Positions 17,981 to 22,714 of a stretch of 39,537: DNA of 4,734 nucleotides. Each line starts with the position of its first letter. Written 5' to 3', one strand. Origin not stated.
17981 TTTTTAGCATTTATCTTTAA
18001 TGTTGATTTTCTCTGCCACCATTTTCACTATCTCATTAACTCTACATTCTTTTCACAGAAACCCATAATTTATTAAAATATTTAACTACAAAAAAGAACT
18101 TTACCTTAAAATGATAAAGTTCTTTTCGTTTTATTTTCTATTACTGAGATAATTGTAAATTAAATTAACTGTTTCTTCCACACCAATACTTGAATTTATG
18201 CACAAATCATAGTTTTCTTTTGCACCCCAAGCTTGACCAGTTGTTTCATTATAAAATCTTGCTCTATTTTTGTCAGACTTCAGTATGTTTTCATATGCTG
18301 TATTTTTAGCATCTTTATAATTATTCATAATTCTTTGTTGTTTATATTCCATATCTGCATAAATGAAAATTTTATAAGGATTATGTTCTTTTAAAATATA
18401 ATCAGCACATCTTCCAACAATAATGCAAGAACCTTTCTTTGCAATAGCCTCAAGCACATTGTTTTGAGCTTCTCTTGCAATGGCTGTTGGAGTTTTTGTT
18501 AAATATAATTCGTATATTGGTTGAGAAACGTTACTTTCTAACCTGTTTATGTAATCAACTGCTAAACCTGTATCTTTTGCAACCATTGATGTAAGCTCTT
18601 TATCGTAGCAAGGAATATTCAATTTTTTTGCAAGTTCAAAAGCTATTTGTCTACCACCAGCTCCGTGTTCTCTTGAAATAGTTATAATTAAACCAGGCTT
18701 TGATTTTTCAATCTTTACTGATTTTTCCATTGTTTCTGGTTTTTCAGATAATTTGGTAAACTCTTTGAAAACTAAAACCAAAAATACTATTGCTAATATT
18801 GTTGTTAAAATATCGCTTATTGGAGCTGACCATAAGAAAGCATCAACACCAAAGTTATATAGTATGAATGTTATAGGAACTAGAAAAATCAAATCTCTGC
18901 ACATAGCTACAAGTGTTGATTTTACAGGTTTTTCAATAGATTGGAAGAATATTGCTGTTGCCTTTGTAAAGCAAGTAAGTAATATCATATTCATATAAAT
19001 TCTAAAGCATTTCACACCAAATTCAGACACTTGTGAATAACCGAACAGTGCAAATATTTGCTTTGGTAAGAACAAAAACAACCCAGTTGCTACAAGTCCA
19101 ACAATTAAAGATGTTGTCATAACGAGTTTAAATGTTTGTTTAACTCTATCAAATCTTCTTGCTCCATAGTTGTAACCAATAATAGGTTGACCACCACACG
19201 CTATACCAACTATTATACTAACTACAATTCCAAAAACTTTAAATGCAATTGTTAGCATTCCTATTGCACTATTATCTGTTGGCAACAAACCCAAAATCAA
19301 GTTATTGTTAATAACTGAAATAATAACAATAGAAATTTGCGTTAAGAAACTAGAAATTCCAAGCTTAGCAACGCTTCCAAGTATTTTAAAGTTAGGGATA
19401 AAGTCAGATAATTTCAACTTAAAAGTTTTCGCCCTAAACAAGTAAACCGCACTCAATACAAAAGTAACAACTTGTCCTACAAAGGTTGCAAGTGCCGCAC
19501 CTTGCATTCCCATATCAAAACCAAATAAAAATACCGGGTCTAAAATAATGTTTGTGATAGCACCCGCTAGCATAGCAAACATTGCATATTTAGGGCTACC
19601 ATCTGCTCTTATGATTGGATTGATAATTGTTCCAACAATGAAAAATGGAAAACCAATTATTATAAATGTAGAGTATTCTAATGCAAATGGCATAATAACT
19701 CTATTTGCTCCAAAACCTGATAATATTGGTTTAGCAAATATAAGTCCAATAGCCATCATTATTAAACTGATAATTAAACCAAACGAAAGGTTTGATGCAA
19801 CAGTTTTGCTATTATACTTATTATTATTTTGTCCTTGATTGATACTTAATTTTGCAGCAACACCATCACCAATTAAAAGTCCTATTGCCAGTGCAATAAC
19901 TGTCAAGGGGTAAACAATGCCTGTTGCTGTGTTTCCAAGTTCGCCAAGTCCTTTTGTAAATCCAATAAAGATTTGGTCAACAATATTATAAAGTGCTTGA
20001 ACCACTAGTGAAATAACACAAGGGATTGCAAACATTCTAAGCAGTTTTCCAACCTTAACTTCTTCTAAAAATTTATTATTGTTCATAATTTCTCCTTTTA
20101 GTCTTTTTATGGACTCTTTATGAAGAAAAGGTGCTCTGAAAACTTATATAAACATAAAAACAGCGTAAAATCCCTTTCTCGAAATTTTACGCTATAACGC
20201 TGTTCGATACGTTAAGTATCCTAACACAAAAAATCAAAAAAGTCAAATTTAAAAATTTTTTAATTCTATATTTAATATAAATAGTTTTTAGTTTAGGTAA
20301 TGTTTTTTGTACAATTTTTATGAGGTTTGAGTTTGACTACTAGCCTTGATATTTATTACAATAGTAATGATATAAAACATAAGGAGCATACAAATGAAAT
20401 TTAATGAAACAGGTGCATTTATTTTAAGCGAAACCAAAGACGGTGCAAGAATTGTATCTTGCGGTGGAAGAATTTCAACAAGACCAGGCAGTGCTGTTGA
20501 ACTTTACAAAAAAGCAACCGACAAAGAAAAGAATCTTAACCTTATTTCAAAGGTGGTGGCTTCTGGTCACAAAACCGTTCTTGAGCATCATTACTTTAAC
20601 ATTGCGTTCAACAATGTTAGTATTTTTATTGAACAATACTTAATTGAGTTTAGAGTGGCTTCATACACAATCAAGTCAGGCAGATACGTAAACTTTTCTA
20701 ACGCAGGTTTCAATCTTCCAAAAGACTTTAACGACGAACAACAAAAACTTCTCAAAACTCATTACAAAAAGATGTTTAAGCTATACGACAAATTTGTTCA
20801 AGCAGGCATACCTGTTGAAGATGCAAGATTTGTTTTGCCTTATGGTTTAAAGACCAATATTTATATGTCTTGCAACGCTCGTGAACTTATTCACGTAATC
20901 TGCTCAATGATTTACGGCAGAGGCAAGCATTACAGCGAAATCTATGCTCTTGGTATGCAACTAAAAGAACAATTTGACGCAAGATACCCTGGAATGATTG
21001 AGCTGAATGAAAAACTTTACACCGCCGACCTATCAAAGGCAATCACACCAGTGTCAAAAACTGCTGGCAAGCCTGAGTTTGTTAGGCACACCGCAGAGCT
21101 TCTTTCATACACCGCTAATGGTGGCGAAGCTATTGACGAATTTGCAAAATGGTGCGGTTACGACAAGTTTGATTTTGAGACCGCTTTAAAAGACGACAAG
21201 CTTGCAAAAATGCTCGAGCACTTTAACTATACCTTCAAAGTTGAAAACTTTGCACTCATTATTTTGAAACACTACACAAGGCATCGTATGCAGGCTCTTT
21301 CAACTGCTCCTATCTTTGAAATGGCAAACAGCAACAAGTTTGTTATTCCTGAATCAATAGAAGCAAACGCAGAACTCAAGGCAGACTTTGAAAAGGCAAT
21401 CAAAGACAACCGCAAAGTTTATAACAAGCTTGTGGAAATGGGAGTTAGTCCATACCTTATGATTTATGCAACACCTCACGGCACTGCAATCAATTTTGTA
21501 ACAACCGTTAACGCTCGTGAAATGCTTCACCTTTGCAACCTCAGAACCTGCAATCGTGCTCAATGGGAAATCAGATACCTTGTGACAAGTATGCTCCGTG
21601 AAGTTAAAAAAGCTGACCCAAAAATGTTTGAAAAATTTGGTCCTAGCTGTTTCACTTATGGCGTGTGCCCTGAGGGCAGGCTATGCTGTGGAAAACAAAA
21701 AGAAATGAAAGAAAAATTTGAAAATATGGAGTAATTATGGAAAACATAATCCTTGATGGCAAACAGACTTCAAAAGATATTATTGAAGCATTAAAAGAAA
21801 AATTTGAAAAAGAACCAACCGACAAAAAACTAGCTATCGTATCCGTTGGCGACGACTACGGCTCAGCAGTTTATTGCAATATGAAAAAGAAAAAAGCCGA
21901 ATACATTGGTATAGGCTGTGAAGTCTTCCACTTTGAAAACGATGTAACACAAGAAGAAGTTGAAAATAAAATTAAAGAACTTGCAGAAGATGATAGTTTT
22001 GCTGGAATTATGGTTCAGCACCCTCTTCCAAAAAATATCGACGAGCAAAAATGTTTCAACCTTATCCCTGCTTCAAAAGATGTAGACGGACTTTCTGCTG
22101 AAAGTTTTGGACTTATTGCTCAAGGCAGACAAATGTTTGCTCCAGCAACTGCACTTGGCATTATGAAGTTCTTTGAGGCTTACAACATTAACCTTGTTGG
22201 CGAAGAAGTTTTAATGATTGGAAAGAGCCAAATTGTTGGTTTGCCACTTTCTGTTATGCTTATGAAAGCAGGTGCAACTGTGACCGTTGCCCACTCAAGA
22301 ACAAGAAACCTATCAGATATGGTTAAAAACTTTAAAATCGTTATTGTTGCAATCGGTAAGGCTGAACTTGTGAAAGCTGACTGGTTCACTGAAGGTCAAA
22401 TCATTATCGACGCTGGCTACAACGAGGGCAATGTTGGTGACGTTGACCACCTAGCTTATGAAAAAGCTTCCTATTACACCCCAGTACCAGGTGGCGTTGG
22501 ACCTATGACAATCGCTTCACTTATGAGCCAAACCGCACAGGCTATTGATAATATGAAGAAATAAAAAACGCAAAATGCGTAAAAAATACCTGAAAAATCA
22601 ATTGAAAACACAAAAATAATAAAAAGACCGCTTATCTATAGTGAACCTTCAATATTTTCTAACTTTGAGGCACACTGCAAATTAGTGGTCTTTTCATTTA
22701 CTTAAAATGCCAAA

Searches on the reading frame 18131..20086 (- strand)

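Call 7: search_protein_families(library=pfam, proteins=[window:18131-20086:-], max_evalue=0.001)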
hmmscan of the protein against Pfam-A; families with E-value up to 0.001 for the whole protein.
window:18131-20086:- (651 aa): 3 families
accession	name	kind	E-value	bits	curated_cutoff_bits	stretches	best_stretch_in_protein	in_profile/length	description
PF13189.12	Cytidylate_kin2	-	3e-46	158.2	28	1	467-633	1-175/176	Cytidylate kinase-like family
PF01554.23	MatE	-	6.8e-34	117.3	24.9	2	22-185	1-161/161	MatE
PF02224.24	Cytidylate_kin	-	0.00084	19.5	26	0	538-645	99-207/211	Cytidylate kinase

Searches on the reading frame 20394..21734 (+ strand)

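Call 7: search_protein_families(library=pfam, proteins=[window:20394-21734:+], max_evalue=0.001)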
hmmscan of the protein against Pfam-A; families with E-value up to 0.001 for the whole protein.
window:20394-21734:+ (446 aa): 1 family
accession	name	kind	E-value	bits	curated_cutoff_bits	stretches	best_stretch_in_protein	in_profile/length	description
PF02511.20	Thy1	-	2e-70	236.9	24.8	2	11-199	3-190/191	Thymidylate synthase complementing protein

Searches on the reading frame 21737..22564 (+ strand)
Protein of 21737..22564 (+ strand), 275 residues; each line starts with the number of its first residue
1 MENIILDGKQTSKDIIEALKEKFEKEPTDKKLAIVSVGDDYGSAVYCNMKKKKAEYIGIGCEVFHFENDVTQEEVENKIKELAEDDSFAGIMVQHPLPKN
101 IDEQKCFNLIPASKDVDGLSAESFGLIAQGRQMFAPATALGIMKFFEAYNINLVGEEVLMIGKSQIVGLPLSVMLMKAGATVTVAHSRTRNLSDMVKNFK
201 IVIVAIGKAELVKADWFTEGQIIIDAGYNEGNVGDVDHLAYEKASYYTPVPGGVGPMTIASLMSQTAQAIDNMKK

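Call 7: search_protein_families(library=pfam, proteins=[window:21737-22564:+], max_evalue=0.001)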
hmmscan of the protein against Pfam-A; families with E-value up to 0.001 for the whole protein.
window:21737-22564:+ (275 aa): 2 families
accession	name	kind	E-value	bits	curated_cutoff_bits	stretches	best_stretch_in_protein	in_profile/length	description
PF02882.25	THF_DHG_CYH_C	-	1.1e-51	174.8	27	1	123-271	4-157/160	Tetrahydrofolate dehydrogenase/cyclohydrolase, NAD(P)-binding domain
PF00763.28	THF_DHG_CYH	-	8.3e-33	113.5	32.8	1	6-117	1-115/115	Tetrahydrofolate dehydrogenase/cyclohydrolase, catalytic domain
